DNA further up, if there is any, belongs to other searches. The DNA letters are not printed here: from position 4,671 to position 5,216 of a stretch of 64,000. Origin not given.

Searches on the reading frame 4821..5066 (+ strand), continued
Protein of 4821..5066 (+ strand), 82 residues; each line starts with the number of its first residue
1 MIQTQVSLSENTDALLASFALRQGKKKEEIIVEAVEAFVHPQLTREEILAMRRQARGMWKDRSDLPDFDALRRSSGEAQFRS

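Call 28: search_protein_families(library=pfam, alignment_id=A3, max_evalue=0.001)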
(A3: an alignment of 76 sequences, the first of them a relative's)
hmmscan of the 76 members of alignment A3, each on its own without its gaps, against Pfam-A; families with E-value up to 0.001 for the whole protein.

A. member 1, L016:3248-3610:+ (121 aa): 1 family
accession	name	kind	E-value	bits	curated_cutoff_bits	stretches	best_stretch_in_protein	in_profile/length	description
PF01850.27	PIN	-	1.9e-15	58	23.6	1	4-109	4-113/120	PIN domain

B. families by the number of members that match (of 76 scanned): 11 families
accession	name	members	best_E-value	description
PF01850.27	PIN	66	2.9e-18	PIN domain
PF00155.27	Aminotran_1_2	1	2.1e-41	Aminotransferase class I and II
PF00176.29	SNF2-rel_dom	1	2.4e-35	SNF2-related domain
PF00072.30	Response_reg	1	3.5e-30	Response regulator receiver domain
PF00271.37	Helicase_C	1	4.1e-25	Helicase conserved C-terminal domain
PF04851.21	ResIII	1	7e-15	Type III restriction enzyme, res subunit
PF04221.18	RelB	1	1.2e-12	RelB antitoxin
PF18765.7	Polbeta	1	1.7e-10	Polymerase beta, Nucleotidyltransferase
PF01909.29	NTP_transf_2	1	3.3e-10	Nucleotidyltransferase domain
PF00296.26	Bac_luciferase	1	1.9e-07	Luciferase-like monooxygenase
PF00270.35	DEAD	1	4e-07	DEAD/DEAH box helicase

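Call 55: predict_structure(alignment_id=A1)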
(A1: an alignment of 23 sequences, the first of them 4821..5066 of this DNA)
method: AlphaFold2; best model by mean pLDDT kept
length: 82 residues; sequences in the alignment: 23
mean_pLDDT: 69.5   pTM: 0.37
mean pLDDT of the five models: 69.5, 69.0, 68.8, 67.7, 67.7
residues with pLDDT >= 90: 1; 70-90: 38; 50-70: 36; < 50: 7
segments of 3 or more residues with pLDDT < 50: 1-3, 80-82
pLDDT, mean of each block of 10 residues (from residue 1): 60 84 87 76 75 60 62 58 40
secondary structure, 60 per line:
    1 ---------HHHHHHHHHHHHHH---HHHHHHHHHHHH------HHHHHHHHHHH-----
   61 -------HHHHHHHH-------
elements in order: H10-23 H27-38 H45-55 H68-75

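Call 62: fold_search(model_id=the predicted structure, library=pdb)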
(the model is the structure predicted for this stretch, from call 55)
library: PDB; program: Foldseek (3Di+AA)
matches with E <= 10: 100; with E <= 0.001: 0
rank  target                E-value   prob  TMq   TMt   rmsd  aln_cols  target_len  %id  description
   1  6kyt_Q                3.7e-01  0.60  0.43  0.48  13.2        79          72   25  The structure of the M. tb toxin MazEF-mt1 complex (released 2020-08-05)
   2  6kyt_C                3.7e-01  0.60  0.42  0.47  14.7        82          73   22  The structure of the M. tb toxin MazEF-mt1 complex (released 2020-08-05)
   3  5x3t_A                6.1e-01  0.97  0.47  0.55   1.4        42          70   26  VapBC from Mycobacterium tuberculosis (released 2017-06-07)
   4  2gpe_B                8.1e-01  0.98  0.47  0.81   0.6        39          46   20  Structure of the DNA-binding domain of E. Coli Proline Utilization A (PUTA) (released 2007-02-20)
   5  2rbf_A                8.7e-01  0.97  0.46  0.83   0.8        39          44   20  Structure of the ribbon-helix-helix domain of Escherichia coli PutA (PutA52) complexed with operator DNA (O2) (released 2008-07-29)
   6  6kyt_P                1.0e+00  0.35  0.42  0.47  13.0        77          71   26  The structure of the M. tb toxin MazEF-mt1 complex (released 2020-08-05)
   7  1ea4_H                1.1e+00  0.89  0.42  0.74   1.3        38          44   26  TRANSCRIPTIONAL REPRESSOR COPG/22bp dsDNA COMPLEX (released 2001-07-05)
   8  1b01_A                1.2e+00  0.84  0.42  0.75   1.4        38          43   26  TRANSCRIPTIONAL REPRESSOR COPG/DNA COMPLEX (released 1999-11-19)
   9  8ypj_A                1.2e+00  0.63  0.41  0.64   4.4        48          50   17  Cyrstal structure of the MazE-mt10 Antitoxin from Mycobacterium tuberculosis (released 2024-05-15)
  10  6iya_A                1.3e+00  0.90  0.45  0.75   0.9        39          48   18  Structure of the DNA binding domain of antitoxin CopASO (released 2019-01-16)
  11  1p94_MODEL_1_A        1.3e+00  0.87  0.45  0.48   1.0        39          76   13  NMR Structure of ParG symmetric dimer (released 2004-01-13)
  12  2mdv_MODEL_1_A        1.3e+00  0.72  0.35  0.67   1.3        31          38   35  NMR structure of beta alpha alpha 38 (released 2014-10-01)
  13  7ak7_E                1.3e+00  0.38  0.45  0.51  12.9        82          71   17  Structure of Salmonella TacT2 toxin bound to TacA2 antitoxin (released 2021-08-18)
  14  2cpg_B                1.4e+00  0.82  0.42  0.72   1.4        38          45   26  TRANSCRIPTIONAL REPRESSOR COPG (released 1999-11-19)
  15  1ea4_B                1.4e+00  0.80  0.43  0.79   1.6        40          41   25  TRANSCRIPTIONAL REPRESSOR COPG/22bp dsDNA COMPLEX (released 2001-07-05)
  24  5x3t_E                1.8e+00  0.80  0.46  0.61   1.3        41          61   27  VapBC from Mycobacterium tuberculosis (released 2017-06-07)
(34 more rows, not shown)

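Call 68: list_cluster_members(proteins=[P0001, P0024])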
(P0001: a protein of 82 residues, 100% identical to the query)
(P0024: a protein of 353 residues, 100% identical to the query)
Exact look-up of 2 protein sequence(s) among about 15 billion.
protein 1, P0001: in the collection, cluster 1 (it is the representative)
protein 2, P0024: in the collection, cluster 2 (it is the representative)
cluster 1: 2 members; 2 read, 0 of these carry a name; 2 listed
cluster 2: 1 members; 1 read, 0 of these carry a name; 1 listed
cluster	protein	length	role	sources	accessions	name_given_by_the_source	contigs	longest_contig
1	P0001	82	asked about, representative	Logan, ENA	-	-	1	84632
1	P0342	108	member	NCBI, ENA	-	-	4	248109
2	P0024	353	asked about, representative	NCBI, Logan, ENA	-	-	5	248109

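Call 70: search_protein_families(library=phrogs, proteins=[window:4821-5066:+], max_evalue=0.01)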
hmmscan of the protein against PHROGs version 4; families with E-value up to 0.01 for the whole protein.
window:4821-5066:+ (82 aa): 0 families
